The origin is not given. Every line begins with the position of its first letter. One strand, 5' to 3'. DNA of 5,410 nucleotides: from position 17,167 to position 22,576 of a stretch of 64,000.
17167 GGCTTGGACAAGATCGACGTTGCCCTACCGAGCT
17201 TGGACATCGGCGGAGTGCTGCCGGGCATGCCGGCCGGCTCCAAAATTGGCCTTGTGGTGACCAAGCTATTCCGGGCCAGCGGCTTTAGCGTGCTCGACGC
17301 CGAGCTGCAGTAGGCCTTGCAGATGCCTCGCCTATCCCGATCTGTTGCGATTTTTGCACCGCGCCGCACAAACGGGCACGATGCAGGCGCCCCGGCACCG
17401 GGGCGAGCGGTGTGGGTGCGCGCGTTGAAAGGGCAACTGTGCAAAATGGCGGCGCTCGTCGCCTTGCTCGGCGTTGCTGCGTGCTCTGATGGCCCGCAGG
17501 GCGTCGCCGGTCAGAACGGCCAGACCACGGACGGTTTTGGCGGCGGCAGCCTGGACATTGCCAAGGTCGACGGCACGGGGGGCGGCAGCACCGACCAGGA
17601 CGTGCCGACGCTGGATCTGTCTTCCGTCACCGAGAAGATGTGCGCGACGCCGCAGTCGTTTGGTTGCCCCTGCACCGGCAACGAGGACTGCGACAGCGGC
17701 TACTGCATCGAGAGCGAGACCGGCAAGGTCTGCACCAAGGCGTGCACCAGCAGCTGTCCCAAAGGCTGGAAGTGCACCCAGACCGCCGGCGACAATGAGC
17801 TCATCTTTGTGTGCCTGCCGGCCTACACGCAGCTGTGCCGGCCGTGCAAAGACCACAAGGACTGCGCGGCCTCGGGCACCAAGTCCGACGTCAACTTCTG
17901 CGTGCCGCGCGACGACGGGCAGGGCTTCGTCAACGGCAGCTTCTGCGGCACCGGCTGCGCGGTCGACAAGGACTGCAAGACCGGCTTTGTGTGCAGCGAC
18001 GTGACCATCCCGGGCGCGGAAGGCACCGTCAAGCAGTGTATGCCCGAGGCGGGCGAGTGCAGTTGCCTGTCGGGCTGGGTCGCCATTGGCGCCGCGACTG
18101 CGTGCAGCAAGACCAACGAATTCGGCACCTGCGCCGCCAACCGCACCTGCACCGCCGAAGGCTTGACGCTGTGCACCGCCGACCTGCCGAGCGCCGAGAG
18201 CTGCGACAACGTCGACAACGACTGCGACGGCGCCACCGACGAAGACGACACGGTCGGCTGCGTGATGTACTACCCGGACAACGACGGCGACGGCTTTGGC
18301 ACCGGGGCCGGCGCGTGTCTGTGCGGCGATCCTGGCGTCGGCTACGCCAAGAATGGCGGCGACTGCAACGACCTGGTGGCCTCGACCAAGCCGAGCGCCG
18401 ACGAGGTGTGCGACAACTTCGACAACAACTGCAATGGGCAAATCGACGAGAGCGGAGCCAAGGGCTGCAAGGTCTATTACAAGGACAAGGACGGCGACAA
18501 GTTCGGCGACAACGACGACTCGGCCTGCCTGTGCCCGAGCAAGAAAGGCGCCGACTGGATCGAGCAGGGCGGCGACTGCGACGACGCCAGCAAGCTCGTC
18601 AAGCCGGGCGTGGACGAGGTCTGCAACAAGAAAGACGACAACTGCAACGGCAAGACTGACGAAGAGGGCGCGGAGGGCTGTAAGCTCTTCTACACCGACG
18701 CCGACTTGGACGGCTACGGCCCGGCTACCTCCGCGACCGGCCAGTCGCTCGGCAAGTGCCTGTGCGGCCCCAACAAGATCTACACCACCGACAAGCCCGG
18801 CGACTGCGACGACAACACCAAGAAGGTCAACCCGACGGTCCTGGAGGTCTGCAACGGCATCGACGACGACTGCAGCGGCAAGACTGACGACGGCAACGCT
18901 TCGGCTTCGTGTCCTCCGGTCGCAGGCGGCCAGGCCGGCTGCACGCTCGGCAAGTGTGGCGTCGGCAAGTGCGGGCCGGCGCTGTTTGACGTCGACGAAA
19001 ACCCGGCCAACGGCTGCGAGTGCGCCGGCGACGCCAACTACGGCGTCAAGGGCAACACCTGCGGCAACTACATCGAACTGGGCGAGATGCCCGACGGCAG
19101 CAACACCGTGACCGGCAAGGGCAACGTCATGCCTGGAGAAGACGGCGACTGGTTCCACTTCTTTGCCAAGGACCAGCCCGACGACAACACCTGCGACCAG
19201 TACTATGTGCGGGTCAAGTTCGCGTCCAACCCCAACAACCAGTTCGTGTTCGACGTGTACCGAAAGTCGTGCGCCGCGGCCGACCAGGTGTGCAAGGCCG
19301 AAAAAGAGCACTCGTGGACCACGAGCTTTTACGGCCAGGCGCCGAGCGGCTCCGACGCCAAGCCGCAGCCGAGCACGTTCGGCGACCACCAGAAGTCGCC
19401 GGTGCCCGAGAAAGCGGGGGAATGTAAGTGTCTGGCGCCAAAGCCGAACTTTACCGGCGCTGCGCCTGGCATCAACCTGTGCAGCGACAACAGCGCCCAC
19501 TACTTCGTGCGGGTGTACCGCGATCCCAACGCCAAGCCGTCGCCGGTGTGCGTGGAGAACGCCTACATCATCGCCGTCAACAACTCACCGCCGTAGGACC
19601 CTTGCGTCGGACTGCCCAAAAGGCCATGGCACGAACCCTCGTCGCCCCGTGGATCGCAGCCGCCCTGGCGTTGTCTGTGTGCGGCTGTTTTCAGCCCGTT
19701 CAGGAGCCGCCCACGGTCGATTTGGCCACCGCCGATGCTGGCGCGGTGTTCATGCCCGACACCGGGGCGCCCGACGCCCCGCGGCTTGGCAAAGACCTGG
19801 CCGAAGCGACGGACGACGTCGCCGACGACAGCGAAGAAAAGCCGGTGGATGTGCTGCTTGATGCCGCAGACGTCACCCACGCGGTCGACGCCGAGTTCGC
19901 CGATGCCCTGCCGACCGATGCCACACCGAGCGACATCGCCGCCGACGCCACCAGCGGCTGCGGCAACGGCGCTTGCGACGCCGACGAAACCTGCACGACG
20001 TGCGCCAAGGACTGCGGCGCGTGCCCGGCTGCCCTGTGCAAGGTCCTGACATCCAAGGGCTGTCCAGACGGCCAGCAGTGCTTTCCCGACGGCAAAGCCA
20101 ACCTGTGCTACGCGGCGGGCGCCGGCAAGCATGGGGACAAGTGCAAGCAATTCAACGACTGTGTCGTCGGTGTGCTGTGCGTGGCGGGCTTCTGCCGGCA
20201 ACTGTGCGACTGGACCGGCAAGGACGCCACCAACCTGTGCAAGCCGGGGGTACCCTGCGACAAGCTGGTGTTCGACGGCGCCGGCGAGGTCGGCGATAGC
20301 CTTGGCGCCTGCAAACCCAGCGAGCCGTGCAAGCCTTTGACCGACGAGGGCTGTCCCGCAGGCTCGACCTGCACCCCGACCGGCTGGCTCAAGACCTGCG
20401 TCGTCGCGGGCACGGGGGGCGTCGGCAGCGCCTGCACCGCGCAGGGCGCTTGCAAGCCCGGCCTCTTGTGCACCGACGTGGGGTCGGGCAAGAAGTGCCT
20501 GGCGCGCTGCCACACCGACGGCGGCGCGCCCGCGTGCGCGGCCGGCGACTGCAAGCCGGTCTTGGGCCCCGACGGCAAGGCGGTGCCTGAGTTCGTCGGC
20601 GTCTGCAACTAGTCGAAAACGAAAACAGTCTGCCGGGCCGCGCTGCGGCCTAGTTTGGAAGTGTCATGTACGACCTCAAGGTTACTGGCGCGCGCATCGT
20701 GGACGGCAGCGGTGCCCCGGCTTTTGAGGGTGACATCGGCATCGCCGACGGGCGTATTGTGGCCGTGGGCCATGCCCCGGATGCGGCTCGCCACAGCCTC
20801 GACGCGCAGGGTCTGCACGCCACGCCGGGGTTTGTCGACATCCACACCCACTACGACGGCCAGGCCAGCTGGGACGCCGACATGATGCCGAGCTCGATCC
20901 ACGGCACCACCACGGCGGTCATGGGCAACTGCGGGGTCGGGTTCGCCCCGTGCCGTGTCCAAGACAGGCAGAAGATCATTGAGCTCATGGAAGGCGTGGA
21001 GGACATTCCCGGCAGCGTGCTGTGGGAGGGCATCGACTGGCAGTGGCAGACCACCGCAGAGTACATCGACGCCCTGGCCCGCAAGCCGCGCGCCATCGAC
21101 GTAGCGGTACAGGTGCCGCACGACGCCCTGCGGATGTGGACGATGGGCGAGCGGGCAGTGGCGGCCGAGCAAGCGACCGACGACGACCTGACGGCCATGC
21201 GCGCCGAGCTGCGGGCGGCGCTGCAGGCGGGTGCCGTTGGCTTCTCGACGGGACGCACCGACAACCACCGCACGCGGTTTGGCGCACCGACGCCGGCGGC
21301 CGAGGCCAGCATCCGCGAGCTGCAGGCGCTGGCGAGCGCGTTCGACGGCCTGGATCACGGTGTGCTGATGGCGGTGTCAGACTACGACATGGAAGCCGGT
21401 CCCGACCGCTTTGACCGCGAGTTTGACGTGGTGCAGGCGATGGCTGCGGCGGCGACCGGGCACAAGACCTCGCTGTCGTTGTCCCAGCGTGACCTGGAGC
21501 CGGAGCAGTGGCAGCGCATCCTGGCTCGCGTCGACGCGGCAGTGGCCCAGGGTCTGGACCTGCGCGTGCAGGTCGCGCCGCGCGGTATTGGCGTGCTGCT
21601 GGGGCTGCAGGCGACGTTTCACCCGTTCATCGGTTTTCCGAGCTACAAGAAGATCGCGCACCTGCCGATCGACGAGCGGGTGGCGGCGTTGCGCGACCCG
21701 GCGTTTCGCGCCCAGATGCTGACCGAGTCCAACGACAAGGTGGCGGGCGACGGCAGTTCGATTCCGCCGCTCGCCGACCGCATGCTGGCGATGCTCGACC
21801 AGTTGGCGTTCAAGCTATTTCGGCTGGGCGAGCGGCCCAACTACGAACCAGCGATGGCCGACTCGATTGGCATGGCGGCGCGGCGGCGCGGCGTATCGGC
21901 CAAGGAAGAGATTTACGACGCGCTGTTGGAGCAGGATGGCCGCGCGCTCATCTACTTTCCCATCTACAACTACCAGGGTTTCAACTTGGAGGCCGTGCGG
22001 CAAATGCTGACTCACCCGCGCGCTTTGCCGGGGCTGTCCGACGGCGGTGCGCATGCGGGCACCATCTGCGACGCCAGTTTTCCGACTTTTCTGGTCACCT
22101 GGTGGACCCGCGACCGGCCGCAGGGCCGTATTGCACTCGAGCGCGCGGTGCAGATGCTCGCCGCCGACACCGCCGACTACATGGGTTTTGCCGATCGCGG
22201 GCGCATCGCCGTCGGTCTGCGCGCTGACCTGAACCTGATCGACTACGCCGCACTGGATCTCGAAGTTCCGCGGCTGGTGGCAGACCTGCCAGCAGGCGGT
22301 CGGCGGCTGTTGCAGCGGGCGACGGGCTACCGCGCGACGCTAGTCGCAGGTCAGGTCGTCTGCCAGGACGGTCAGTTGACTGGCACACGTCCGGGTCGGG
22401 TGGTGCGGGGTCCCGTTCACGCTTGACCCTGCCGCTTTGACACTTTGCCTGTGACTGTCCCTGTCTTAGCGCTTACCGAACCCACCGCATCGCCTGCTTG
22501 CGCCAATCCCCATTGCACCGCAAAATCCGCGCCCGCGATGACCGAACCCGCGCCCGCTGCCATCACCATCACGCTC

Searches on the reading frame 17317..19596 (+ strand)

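Call 13: search_protein_families(library=pfam, proteins=[window:17317-19596:+], max_evalue=0.001)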
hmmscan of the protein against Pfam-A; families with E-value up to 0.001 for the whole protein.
window:17317-19596:+ (759 aa): 1 family
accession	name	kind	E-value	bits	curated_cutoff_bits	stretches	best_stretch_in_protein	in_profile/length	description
PF11617.13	Cu-binding_MopE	-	7.5e-31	106.5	27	3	420-449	1-30/30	Putative metal-binding motif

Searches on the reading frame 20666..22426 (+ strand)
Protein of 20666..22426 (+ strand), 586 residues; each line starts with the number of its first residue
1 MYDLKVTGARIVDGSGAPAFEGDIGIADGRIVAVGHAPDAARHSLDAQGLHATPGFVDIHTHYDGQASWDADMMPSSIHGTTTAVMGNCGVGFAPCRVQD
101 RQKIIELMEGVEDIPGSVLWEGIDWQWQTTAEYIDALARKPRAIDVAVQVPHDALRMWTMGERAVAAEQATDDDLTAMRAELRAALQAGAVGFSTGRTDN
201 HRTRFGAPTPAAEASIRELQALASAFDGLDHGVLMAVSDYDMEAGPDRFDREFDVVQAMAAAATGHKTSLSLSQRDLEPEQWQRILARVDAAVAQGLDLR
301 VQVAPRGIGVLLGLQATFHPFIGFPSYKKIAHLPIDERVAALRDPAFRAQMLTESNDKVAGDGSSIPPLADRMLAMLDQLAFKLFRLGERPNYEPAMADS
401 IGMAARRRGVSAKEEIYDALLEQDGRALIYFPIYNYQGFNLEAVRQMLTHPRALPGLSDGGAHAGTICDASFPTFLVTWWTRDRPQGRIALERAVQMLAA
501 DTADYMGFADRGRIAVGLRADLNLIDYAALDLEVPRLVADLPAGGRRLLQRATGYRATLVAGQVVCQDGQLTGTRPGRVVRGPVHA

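Call 13: search_protein_families(library=pfam, proteins=[window:20666-22426:+], max_evalue=0.001)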
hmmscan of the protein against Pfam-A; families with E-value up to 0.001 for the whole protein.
window:20666-22426:+ (586 aa): 2 families
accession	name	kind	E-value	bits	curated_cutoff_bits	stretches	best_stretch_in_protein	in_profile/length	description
PF07969.17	Amidohydro_3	-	7.4e-40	138.2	29.7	1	46-565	4-471/472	Amidohydrolase family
PF01979.26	Amidohydro_1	-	2.5e-07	30.7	25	1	484-531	276-321/345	Amidohydrolase family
